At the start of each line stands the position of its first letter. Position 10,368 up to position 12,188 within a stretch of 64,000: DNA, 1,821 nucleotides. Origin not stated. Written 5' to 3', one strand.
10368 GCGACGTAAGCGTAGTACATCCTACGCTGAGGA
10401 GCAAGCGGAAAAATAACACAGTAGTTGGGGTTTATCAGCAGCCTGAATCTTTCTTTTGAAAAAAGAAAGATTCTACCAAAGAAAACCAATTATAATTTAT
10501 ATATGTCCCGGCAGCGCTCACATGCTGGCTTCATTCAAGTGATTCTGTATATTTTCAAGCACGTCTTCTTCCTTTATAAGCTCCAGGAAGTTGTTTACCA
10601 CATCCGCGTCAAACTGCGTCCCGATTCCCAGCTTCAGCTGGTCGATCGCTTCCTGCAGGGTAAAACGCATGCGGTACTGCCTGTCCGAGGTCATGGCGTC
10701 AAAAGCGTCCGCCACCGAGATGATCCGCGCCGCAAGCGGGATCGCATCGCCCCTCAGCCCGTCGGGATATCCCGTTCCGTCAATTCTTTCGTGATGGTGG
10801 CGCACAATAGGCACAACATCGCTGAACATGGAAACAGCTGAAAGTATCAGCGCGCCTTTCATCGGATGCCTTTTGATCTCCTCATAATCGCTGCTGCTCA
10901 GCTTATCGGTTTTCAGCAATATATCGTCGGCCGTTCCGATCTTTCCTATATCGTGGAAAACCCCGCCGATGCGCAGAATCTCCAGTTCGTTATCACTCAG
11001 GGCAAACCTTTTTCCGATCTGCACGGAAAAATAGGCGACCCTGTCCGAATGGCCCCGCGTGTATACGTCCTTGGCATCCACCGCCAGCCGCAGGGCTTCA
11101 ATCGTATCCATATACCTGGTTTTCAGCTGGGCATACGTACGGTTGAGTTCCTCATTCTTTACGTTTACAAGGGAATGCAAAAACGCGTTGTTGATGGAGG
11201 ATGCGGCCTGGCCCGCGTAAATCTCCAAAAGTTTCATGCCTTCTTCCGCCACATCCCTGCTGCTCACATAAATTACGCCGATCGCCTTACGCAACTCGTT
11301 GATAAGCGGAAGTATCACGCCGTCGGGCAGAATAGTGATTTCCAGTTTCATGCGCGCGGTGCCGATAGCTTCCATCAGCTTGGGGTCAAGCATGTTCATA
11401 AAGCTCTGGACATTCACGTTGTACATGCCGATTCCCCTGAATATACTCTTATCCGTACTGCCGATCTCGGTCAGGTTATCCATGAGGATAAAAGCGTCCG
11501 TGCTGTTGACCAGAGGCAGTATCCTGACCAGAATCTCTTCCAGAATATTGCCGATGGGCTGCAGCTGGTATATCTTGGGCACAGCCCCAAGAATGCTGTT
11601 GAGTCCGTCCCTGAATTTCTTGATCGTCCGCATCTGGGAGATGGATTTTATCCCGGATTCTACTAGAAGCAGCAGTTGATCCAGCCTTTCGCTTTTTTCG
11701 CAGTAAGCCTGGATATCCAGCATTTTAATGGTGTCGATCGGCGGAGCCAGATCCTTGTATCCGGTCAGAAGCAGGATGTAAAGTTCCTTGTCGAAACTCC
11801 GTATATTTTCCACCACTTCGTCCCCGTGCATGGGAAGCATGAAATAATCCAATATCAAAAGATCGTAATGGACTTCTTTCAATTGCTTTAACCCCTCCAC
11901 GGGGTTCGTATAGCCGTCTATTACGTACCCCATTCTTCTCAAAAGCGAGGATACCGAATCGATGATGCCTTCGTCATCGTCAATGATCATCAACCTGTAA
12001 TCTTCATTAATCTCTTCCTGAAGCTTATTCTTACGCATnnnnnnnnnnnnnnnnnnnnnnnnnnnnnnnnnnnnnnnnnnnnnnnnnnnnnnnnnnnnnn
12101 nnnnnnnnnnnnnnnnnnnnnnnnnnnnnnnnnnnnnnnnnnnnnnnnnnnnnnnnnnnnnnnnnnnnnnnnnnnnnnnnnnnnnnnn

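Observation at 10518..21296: Reductase-terminated bimodular NRPS apparently co-transcribed with a 7TM histidine kinase and a REC-HD-GYP (c-di-GMP phosphodiesterase) regulator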

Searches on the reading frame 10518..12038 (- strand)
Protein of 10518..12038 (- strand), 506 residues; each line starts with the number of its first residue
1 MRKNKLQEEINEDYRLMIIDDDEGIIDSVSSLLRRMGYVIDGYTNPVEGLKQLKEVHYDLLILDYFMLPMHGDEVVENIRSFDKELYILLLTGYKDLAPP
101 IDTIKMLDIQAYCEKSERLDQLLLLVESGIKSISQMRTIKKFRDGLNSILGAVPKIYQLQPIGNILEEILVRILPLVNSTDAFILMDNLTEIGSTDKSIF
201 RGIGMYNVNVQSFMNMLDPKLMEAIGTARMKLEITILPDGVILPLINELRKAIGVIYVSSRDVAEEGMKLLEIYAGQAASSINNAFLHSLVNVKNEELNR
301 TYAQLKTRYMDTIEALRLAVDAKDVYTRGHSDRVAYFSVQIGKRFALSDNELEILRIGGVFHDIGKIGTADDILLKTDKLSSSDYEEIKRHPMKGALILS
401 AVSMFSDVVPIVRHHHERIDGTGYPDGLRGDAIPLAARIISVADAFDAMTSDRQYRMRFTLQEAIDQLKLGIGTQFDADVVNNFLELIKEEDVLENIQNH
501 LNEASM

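Call 3: search_protein_families(library=pfam, proteins=[window:10518-12038:-])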
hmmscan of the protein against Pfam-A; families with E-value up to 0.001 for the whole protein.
window:10518-12038:- (506 aa): 4 families
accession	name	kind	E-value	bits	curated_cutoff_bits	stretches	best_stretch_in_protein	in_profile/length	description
PF13487.12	HD_5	-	4.1e-33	115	27.2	1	319-480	6-170/170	HD domain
PF11849.14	DUF3369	-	6.6e-27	95.3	27.2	1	128-289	3-166/168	Domain of unknown function (DUF3369)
PF01966.28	HD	-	6.8e-21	75.2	22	1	329-449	3-116/116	HD domain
PF00072.30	Response_reg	-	2.4e-15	57.1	30.2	1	17-125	2-109/111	Response regulator receiver domain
